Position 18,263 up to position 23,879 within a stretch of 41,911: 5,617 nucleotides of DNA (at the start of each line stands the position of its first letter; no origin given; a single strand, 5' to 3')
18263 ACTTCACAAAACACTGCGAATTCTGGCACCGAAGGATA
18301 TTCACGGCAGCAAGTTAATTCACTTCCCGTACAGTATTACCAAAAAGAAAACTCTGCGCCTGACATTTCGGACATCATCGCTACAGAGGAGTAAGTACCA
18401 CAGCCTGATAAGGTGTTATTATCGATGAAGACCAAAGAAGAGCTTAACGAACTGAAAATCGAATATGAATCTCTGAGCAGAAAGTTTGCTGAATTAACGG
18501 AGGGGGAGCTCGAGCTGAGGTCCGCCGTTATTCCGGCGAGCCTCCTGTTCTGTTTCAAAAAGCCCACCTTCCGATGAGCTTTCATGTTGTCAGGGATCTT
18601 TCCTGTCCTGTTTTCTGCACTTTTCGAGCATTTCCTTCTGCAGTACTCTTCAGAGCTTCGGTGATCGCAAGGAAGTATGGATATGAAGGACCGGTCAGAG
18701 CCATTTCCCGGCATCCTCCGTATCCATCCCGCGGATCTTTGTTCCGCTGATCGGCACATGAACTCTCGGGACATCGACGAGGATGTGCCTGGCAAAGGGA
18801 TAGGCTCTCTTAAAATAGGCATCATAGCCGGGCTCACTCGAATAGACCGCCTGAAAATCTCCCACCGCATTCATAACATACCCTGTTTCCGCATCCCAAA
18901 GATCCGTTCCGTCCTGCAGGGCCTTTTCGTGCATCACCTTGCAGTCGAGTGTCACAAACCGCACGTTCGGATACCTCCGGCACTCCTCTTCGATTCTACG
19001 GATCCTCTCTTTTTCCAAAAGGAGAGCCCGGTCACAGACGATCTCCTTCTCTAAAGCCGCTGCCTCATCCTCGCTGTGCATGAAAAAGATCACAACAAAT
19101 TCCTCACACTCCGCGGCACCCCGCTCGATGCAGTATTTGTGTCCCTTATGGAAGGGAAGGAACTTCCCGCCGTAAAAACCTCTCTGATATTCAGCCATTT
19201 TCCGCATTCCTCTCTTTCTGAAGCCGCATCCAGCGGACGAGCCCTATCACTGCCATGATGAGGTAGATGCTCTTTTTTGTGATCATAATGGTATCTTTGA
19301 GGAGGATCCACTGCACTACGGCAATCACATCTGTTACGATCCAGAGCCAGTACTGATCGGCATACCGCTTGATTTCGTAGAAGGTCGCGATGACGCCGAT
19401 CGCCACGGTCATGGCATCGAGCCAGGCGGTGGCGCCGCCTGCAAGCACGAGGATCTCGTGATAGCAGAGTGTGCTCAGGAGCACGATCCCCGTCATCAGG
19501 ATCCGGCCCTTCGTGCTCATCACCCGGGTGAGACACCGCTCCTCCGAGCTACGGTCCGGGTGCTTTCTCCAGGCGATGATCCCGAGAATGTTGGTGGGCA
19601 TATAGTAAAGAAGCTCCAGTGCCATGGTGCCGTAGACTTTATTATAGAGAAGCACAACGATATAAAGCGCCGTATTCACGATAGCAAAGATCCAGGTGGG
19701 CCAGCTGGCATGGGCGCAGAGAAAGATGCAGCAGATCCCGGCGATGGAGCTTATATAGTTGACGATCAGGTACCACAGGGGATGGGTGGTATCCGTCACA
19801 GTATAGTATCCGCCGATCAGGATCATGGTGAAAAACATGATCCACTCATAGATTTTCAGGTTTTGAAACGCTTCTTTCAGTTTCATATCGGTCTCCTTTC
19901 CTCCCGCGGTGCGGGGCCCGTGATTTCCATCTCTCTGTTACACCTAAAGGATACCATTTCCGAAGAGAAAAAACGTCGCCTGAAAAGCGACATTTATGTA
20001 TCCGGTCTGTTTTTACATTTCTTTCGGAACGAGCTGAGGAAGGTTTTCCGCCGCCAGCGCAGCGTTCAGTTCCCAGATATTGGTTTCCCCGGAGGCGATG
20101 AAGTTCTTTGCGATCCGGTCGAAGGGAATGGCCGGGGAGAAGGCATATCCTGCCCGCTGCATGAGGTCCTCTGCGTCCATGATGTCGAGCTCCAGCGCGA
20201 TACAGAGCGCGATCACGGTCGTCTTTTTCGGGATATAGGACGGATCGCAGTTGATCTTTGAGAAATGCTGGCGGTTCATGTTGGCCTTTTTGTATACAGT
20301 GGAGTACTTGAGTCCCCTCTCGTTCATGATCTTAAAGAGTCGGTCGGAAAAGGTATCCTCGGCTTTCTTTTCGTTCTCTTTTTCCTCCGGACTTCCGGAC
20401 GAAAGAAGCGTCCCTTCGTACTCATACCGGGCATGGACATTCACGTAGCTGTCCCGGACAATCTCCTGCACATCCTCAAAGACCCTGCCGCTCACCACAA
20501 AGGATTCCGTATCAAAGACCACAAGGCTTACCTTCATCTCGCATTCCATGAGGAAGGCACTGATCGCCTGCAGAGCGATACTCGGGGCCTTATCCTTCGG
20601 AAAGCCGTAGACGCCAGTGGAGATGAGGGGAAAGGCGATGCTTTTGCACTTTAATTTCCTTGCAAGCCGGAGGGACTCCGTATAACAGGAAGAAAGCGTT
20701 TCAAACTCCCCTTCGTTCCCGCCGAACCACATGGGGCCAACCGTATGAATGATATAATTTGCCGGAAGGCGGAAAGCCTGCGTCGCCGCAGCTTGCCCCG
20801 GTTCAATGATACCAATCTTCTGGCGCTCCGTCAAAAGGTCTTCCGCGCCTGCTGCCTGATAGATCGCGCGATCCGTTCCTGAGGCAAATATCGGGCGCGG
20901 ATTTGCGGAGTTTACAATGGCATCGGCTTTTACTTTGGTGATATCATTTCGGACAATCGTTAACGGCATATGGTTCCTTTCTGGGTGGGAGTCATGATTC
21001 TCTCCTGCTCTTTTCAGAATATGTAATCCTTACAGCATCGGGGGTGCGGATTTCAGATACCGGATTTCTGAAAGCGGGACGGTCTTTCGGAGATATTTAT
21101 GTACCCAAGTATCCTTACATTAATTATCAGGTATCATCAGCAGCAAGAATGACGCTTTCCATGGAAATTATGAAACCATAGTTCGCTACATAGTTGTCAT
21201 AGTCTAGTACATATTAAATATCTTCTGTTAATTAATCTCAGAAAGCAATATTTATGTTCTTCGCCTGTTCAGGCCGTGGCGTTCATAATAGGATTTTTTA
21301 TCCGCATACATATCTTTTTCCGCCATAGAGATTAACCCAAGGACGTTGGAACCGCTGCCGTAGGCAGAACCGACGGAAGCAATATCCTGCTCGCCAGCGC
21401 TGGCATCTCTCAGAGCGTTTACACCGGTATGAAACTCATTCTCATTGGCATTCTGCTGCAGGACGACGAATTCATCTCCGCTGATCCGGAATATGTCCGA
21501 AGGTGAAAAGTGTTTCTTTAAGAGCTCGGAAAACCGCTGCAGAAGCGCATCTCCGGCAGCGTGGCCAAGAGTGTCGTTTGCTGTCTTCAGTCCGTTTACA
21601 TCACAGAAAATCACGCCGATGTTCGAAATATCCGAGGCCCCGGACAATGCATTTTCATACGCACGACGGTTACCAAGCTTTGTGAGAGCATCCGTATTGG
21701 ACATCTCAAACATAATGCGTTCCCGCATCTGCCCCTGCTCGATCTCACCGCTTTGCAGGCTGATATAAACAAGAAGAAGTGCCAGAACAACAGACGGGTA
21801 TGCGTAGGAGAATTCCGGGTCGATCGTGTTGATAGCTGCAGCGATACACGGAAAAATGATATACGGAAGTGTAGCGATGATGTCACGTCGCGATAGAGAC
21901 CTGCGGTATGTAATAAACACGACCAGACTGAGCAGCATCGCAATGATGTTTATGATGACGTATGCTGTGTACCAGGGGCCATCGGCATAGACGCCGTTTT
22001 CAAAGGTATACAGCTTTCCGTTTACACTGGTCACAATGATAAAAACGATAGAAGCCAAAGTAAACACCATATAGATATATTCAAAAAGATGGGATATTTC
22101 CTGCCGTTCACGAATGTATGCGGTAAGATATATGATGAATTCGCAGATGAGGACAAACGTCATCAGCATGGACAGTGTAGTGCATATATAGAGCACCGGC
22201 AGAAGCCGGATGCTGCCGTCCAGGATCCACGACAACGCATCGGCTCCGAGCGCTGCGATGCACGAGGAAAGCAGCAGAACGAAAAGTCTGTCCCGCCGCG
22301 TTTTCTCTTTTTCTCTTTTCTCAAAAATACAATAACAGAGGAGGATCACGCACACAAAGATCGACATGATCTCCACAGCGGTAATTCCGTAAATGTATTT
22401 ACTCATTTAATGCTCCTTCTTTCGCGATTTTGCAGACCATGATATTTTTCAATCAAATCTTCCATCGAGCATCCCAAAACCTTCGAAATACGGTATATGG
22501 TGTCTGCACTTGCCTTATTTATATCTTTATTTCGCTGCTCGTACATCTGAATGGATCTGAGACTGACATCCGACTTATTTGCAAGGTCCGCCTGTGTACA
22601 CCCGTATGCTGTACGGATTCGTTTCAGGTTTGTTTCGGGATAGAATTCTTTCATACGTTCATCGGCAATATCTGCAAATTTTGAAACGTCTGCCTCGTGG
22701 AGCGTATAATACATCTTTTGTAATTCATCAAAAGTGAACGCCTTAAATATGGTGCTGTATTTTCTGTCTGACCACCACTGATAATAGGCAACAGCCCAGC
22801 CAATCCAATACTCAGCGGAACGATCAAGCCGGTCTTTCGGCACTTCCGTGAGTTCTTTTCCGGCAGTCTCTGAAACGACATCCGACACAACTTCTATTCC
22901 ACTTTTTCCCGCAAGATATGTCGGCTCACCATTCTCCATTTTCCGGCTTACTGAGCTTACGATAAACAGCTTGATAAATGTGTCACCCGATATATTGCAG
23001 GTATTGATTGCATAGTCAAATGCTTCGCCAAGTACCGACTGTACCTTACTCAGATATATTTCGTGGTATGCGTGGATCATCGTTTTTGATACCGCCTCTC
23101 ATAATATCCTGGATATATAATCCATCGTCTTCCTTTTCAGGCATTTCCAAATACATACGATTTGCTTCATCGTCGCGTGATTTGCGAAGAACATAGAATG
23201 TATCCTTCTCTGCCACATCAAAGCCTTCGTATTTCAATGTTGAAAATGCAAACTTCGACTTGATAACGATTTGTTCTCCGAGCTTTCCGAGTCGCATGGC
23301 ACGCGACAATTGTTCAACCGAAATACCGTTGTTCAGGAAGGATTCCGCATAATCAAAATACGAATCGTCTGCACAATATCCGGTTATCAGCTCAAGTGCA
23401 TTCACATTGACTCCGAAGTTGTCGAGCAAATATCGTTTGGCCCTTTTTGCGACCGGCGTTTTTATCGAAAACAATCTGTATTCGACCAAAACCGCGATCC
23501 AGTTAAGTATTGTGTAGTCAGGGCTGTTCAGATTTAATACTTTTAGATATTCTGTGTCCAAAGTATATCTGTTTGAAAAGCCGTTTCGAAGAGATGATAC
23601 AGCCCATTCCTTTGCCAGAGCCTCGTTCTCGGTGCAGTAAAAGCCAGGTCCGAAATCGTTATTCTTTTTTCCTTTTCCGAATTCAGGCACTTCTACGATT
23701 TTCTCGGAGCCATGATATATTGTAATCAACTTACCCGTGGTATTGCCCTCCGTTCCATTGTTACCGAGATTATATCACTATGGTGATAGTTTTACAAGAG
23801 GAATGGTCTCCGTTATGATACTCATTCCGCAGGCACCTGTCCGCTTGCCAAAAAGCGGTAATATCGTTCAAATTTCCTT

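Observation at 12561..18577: Multi-paralog double-glycine-leader peptide locus with long, unrelated cores and no canonical maturation or export genes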

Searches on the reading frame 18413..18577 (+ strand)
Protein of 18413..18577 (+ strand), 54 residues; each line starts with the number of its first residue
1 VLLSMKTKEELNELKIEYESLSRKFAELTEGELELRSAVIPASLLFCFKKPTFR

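Call 5: search_protein_families(library=ncbifam, max_evalue=1, proteins=[window:18413-18577:+])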
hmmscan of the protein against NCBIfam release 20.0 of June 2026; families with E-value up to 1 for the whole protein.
window:18413-18577:+ (54 aa): 0 families

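Call 6: search_protein_families(library=pfam, max_evalue=1, proteins=[window:18413-18577:+])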
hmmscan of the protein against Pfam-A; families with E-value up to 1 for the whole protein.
window:18413-18577:+ (54 aa): 2 families
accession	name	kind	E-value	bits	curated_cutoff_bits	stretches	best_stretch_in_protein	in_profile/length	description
PF03338.20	Pox_J1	-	0.2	12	27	1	2-30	46-74/145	Poxvirus J1 protein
PF19491.4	DUF6026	-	0.22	11.9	26.6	1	9-30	20-41/51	Family of unknown function (DUF6026)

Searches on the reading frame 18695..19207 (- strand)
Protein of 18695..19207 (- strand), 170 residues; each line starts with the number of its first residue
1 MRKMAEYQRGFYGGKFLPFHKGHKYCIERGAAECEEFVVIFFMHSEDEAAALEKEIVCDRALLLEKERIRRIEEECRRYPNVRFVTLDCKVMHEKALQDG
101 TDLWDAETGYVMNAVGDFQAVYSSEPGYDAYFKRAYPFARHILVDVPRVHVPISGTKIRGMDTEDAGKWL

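Call 8: search_protein_families(library=pfam, max_evalue=0.001, proteins=[window:18695-19207:-])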
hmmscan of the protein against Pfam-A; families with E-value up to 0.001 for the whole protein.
window:18695-19207:- (170 aa): 1 family
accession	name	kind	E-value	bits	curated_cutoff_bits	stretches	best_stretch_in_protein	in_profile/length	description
PF01467.32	CTP_transf_like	-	6e-06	26.9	21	1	11-159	1-131/133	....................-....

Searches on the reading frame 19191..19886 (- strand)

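Call 8: search_protein_families(library=pfam, max_evalue=0.001, proteins=[window:19191-19886:-])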
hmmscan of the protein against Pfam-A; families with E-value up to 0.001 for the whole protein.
window:19191-19886:- (231 aa): 1 family
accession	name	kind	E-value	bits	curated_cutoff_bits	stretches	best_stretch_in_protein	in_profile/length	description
PF04973.17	NMN_transporter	-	3e-35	122.2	27.3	1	42-221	3-175/175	Nicotinamide mononucleotide transporter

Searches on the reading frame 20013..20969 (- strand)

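Call 8: search_protein_families(library=pfam, max_evalue=0.001, proteins=[window:20013-20969:-])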
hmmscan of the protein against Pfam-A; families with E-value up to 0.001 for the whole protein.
window:20013-20969:- (318 aa): 2 families
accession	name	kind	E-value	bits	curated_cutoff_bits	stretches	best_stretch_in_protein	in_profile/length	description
PF01661.27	Macro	-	2.3e-31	108.6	22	1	19-131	1-117/118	Macro domain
PF13443.12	HTH_26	-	0.00029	21.5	22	1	210-265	1-56/63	Cro/C1-type HTH DNA-binding domain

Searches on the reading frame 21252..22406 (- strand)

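Call 8: search_protein_families(library=pfam, max_evalue=0.001, proteins=[window:21252-22406:-])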
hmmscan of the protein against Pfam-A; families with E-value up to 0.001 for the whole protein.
window:21252-22406:- (384 aa): 2 families
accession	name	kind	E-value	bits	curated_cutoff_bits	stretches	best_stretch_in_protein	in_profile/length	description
PF00990.26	GGDEF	-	4.5e-21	75.7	23.8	1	237-372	2-157/161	Diguanylate cyclase, GGDEF domain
PF16927.11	HisKA_7TM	-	1.7e-07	31.8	28.6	1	16-216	5-213/224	N-terminal 7TM region of histidine kinase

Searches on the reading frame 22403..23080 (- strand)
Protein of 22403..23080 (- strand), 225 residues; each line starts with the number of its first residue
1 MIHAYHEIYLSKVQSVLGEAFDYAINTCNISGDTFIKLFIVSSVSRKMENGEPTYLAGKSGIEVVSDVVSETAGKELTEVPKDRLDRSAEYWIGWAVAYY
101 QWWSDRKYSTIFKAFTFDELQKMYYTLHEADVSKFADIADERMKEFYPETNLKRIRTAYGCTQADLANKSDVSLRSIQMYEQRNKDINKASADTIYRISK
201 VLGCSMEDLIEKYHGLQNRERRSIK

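Call 8: search_protein_families(library=pfam, max_evalue=0.001, proteins=[window:22403-23080:-])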
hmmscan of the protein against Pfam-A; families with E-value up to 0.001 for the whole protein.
window:22403-23080:- (225 aa): 3 families
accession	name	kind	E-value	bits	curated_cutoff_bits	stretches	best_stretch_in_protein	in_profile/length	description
PF01381.28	HTH_3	-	8.4e-10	39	23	1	152-209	1-55/55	Helix-turn-helix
PF13443.12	HTH_26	-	3.7e-06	27.5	22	1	151-211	1-59/63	Cro/C1-type HTH DNA-binding domain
PF12844.13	HTH_19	-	0.00018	21.8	30.2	1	151-213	3-62/64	Helix-turn-helix domain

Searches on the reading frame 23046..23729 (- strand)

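Call 8: search_protein_families(library=pfam, max_evalue=0.001, proteins=[window:23046-23729:-])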
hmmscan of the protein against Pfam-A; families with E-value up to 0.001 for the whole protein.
window:23046-23729:- (227 aa): 1 family
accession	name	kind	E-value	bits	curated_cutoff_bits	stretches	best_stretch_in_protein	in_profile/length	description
PF13151.12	DUF3990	-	3.4e-40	137.7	32.2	1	2-167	1-152/152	Protein of unknown function (DUF3990)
